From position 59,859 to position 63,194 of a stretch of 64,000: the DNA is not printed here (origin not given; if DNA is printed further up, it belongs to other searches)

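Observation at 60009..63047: SMARCAL1/ZRANB3-like annealing helicase fused to two GRF zinc fingers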

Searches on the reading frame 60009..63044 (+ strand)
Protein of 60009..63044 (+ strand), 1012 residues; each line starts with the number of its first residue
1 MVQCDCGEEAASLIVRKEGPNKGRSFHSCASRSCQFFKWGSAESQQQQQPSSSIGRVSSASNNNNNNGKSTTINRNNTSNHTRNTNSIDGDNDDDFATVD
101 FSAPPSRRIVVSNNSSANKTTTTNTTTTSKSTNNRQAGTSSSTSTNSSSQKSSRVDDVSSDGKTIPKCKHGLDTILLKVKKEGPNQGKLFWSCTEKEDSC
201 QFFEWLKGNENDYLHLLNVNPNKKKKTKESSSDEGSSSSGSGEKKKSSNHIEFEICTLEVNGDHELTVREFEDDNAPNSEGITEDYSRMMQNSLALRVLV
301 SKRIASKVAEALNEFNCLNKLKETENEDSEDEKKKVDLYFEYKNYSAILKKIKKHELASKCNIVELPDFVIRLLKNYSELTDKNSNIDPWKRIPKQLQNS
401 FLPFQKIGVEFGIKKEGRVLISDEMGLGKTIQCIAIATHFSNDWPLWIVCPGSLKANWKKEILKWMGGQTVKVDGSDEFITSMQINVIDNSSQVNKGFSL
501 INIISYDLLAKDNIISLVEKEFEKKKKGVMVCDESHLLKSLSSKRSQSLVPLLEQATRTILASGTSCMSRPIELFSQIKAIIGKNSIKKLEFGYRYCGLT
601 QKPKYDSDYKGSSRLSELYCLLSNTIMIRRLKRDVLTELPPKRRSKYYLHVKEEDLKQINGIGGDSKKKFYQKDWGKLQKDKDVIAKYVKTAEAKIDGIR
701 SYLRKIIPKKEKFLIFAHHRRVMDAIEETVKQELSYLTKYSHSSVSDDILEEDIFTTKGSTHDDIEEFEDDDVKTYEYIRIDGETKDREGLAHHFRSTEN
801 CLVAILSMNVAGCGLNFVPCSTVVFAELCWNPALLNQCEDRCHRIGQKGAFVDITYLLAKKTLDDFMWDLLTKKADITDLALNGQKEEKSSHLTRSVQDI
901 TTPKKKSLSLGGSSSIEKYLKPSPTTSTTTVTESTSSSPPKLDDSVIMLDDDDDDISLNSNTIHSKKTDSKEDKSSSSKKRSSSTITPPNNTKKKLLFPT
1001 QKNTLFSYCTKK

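Call 3: search_protein_families(library=pfam, proteins=[window:60009-63044:+], max_evalue=1)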
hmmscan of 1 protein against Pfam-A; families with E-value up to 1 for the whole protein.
window:60009-63044:+ (1012 aa): 4 families
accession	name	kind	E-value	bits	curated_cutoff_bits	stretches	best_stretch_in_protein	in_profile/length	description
PF00176.29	SNF2-rel_dom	-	6.3e-25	88.3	24.9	1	405-660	2-250/290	SNF2-related domain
PF06839.17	Zn_ribbon_GRF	-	1.4e-21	76.8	25.9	2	2-40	1-42/45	GRF zinc finger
PF00271.37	Helicase_C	-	2.5e-12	47.4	23.5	1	758-846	24-110/110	Helicase conserved C-terminal domain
PF04851.21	ResIII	-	7.9e-06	26.3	22.5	1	406-540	20-139/164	Type III restriction enzyme, res subunit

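Call 4: search_solved_structures(query=window:60009-63044:+, max_evalue=0.001, show_alignments=2)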
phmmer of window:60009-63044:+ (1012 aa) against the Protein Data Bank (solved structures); distinct sequences matched with E-value up to 0.001: 81 (the best 60 are shown).
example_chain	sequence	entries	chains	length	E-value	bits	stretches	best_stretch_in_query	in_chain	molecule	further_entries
9jao_C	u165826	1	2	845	2.5e-27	98.7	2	371-646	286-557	SWI/SNF-related matrix-associated actin-dependent regulator of chromatin subfamily A conta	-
6igm_H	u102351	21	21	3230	3.1e-25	91.7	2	775-888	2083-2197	Helicase SRCAP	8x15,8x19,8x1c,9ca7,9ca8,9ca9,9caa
7epu_B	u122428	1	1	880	1.7e-24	89.2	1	419-884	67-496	Chromodomain-helicase-DNA-binding protein 1-like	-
7otq_K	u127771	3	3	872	1.7e-24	89.2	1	419-884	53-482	Chromodomain-helicase-DNA-binding protein 1-like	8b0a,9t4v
7enn_K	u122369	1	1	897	1.8e-24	89.2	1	419-884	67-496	Chromodomain-helicase-DNA-binding protein 1-like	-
9ge5_G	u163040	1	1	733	1e-23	86.7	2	420-649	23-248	Chromatin-remodeling ATPase INO80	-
1z3i_X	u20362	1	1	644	1.4e-23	86.2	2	419-641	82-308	similar to RAD54-like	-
6gej_M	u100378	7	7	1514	4.2e-23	84.7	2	754-882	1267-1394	Helicase SWR1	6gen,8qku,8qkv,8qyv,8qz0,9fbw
9b1d_A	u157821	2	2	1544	4.5e-23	84.6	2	754-882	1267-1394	Helicase SWR1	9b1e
8euf_Q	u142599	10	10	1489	1e-22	83.3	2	773-912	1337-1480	Chromatin-remodeling ATPase INO80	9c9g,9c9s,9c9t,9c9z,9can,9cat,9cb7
7zb5_E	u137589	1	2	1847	2e-22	82.4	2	775-898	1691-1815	Helicase-like protein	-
7z8s_E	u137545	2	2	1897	2.2e-22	82.2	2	775-897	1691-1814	Helicase-like protein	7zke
5x0x_O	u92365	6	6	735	3.9e-22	81.4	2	776-909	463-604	Transcription regulatory protein SNF2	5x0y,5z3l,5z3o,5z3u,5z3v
6hts_G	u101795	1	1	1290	5.4e-22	81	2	774-885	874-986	Chromatin-remodeling ATPase INO80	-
6g7e_B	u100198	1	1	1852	5.4e-22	81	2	775-898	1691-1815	Helicase-like protein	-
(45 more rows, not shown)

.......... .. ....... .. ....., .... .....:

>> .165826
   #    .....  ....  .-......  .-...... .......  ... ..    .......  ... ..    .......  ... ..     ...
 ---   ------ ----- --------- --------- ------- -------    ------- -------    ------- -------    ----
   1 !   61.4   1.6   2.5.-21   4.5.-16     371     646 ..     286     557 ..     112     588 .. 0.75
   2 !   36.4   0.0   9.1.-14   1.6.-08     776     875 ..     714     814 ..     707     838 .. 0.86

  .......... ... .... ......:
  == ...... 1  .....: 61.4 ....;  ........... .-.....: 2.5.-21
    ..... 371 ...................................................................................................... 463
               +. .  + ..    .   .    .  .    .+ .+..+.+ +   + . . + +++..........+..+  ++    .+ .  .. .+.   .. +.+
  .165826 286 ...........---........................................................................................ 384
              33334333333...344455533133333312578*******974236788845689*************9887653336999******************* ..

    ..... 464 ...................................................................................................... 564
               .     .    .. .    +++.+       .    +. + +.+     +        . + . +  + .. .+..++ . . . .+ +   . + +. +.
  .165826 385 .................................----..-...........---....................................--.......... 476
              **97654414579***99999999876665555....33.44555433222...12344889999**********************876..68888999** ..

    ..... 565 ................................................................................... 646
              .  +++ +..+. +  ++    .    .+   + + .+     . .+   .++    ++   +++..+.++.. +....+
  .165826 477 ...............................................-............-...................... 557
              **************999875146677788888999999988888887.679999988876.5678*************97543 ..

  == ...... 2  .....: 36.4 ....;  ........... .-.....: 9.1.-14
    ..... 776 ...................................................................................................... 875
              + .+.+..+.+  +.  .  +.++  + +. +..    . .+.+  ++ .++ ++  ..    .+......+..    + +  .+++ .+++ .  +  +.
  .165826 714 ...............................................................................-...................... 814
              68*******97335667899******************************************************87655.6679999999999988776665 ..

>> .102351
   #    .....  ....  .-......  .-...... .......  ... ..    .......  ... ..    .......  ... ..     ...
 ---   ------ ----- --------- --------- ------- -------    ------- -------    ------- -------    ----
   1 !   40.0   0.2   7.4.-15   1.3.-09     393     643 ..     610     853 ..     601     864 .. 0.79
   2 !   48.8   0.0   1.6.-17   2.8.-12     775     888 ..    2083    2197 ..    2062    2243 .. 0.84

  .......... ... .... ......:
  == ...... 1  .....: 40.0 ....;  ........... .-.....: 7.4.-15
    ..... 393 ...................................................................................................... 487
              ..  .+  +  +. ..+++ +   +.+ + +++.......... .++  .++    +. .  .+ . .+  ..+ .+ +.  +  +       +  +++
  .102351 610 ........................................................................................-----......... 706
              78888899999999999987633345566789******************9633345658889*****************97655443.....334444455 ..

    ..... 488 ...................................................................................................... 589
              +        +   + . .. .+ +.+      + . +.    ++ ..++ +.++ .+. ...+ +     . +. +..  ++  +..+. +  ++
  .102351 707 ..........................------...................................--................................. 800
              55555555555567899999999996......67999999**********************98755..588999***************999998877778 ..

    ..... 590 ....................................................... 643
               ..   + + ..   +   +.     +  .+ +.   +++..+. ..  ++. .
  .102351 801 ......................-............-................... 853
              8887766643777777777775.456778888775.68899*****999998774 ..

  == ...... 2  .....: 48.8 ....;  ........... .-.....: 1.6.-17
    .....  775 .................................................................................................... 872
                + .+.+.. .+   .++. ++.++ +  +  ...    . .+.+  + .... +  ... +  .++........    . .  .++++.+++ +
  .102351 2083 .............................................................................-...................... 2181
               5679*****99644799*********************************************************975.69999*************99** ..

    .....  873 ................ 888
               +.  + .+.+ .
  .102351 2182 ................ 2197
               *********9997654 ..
